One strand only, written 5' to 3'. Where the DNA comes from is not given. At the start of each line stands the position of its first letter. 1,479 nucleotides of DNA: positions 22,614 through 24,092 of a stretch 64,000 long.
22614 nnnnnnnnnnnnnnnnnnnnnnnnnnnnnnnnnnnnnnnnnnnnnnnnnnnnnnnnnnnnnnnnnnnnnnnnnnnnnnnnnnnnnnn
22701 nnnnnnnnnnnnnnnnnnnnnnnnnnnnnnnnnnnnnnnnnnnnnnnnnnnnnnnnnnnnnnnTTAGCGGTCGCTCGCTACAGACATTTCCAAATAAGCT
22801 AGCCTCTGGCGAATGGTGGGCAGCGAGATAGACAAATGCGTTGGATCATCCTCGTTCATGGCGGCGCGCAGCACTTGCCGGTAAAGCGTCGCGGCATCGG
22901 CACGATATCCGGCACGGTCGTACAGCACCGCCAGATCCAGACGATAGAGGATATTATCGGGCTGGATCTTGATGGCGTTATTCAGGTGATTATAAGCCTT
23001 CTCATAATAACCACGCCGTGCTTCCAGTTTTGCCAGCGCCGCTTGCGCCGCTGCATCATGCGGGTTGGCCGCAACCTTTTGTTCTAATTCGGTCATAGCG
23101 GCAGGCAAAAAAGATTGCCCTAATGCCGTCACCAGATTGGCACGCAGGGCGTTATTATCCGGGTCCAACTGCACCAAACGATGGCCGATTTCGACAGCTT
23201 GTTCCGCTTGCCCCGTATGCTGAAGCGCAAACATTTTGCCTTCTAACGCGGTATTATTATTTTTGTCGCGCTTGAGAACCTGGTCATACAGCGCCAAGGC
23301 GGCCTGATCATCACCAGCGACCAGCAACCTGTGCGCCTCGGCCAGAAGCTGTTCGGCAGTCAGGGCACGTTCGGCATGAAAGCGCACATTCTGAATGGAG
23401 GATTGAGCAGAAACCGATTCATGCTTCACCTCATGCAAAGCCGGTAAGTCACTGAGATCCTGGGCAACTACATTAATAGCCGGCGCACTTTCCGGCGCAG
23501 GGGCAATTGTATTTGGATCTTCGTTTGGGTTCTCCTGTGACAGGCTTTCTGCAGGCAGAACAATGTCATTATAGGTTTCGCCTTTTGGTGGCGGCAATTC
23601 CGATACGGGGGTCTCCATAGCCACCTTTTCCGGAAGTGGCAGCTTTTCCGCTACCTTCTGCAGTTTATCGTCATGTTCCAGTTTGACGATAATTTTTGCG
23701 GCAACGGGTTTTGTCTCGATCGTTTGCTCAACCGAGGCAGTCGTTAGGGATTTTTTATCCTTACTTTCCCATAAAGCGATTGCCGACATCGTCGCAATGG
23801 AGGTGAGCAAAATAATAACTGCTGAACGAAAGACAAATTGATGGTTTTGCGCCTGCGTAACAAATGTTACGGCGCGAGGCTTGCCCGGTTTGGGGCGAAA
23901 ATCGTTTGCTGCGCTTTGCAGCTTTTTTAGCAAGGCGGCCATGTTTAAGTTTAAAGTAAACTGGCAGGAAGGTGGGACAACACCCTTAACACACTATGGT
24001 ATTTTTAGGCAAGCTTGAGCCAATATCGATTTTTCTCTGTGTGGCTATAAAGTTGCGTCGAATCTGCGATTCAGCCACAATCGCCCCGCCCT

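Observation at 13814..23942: Compact, translationally coupled type IV filament (T2SS/MSHA-like) locus with three unassignable components and no peptidase, retraction ATPase or minor-pilin set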

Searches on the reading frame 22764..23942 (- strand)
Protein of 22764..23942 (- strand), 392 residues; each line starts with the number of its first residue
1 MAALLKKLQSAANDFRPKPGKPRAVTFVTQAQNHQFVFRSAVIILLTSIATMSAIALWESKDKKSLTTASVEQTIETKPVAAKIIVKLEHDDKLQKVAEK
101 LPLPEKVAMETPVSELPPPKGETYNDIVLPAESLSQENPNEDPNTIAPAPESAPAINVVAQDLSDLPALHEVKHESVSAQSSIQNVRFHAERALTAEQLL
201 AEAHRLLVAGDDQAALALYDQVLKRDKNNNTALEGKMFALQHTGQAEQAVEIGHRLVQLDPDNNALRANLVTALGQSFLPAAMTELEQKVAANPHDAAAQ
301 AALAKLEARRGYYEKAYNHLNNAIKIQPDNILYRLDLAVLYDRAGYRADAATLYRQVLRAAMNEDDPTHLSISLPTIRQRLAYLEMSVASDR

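Call 3: search_protein_families(library=pfam, proteins=[window:22764-23942:-], max_evalue=0.1)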
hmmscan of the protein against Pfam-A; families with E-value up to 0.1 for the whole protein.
window:22764-23942:- (392 aa): 17 families
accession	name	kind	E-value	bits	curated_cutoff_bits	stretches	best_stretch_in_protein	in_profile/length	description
PF13428.12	TPR_14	-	3.3e-11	43.1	23.5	1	298-339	2-43/44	Tetratricopeptide repeat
PF14559.12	TPR_19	-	4.4e-08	33.8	25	3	209-272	4-66/68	Tetratricopeptide repeat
PF07719.23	TPR_2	-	3.7e-06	27.1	27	1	297-330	1-34/34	Tetratricopeptide repeat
PF13176.12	TPR_7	-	5.2e-06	26.6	27.9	1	337-367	5-35/36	Tetratricopeptide repeat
PF14561.12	TPR_20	-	2.1e-05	25.2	25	1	282-325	7-50/90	Tetratricopeptide repeat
PF13414.12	TPR_11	-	0.00034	20.7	26.8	1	309-342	6-39/42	TPR repeat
PF25064.1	ARM_TT21_5th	-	0.00044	21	27.8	0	299-363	3-67/117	TT21 fifth ARM repeats domain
PF13432.12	TPR_16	-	0.00053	20.8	32.7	1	200-263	1-64/65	Tetratricopeptide repeat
PF24575.1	TPR_Slam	-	0.00059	20.7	35.2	1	297-340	47-90/104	Surface lipoprotein assembly modifier, N-terminal TPR repeats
PF13429.12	TPR_15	-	0.00073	19.5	26.2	1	241-360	157-277/280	Tetratricopeptide repeat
PF14863.12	Alkyl_sulf_dimr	-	0.0022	18.9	26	0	196-246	69-119/139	Alkyl sulfatase dimerisation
PF23914.1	TPR_CcmH_CycH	-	0.0089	16.3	42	0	286-363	39-119/158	Cytochrome c-type biogenesis protein H TPR domain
PF03704.23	BTAD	-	0.037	14.8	22.1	0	232-276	64-108/146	Bacterial transcriptional activator domain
PF01921.24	tRNA-synt_1f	-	0.047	13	27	1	66-122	45-103/360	tRNA synthetases class I (K)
PF13181.12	TPR_8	-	0.051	14.2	25.7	0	299-330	3-34/34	Tetratricopeptide repeat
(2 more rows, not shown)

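Call 4: search_protein_families(library=ncbifam, proteins=[window:22764-23942:-], max_evalue=0.1)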
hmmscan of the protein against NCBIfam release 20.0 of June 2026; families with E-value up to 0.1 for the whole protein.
window:22764-23942:- (392 aa): 22 families
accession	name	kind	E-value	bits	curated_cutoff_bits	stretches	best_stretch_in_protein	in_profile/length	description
NF040959.1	MamA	equivalog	2.9e-12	46.5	200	1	201-357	42-199/204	magnetosome protein MamA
NF007302.0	PRK09782.1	equivalog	3.6e-09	35.2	1223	1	184-371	533-720/990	phage receptor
TIGR02917.1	PEP_TPR_lipo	equivalog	1.1e-08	33.5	312.2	1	178-358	718-898/899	XrtA/PEP-CTERM system TPR-repeat protein PrsT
TIGR00540.1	TPR_hemY_coli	hypoth_equivalog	3.2e-08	32.8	142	1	180-356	215-384/385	heme biosynthesis-associated TPR protein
TIGR03939.1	PGA_TPR_OMP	equivalog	9e-06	24.2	366.65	2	210-302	100-193/800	poly-beta-1,6 N-acetyl-D-glucosamine export porin PgaA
NF008520.0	PRK11447.1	equivalog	8.6e-05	20.5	858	2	281-330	287-336/1157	cellulose synthase complex outer membrane protein BcsC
NF007468.0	PRK10049.1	equivalog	0.00022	19.5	1043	1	187-268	92-173/817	poly-beta-1,6 N-acetyl-D-glucosamine export porin PgaA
NF008756.0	PRK11788.1-4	equivalog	0.00024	20.2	474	1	187-356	100-274/389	lipopolysaccharide assembly protein LapB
NF011721.1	PRK15174.1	equivalog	0.00044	18.6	1200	1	236-366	46-179/656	Vi polysaccharide transport protein VexE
TIGR02521.1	type_IV_pilW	equivalog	0.0012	18.5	154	1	310-364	44-98/234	type IV pilus biogenesis/stability protein PilW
TIGR00990.1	3a0801s09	subfamily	0.0022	16.7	757.25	1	244-359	345-461/615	mitochondrial import receptor subunit TOM70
NF008753.0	PRK11788.1-1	equivalog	0.0023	17.1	395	1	192-365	105-279/389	lipopolysaccharide assembly protein LapB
NF033920.0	C39_PA2778_fam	equivalog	0.0027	17.2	150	0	280-359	173-252/255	PA2778 family cysteine peptidase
NF033758.1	gliding_GltE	equivalog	0.01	14.8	225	0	289-360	78-149/411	adventurous gliding motility TPR repeat lipoprotein GltE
NF052415.1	T3SS_chap_SctY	equivalog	0.011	16.3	70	0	197-268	7-77/106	type III secretion apparatus assembly chaperone SctY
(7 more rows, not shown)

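Call 10: find_encoding_contigs(protein=window:22764-23942:-, flank=10000, max_places=4)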
Protein window:22764-23942:- (392 aa): 1 contig read that carries it; 1 place shown.
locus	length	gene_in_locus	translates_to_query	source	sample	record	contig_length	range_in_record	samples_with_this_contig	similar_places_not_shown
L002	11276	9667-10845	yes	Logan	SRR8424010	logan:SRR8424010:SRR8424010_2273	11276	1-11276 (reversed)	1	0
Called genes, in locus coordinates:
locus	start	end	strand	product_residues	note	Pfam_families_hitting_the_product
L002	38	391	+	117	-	PF13489:Methyltransf_23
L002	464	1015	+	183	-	PF06055:ExoD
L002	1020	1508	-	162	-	-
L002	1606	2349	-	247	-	PF00072:Response_reg, PF00486:Trans_reg_C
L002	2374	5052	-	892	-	PF02702:KdpD, PF00582:Usp (weak), PF13493:DUF4118, PF13185:GAF_2, PF01590:GAF (weak), PF13492:GAF_3, PF00512:HisKA, PF02518:HATPase_c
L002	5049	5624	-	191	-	PF02669:KdpC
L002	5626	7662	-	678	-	PF00122:E1-E2_ATPase, PF00702:Hydrolase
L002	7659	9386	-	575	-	PF03814:KdpA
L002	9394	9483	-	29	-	PF09604:Potass_KdpF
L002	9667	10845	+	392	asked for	PF07719:TPR_2 (faint), PF13428:TPR_14 (faint), PF14559:TPR_19 (faint), PF13176:TPR_7 (faint)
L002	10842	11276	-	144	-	?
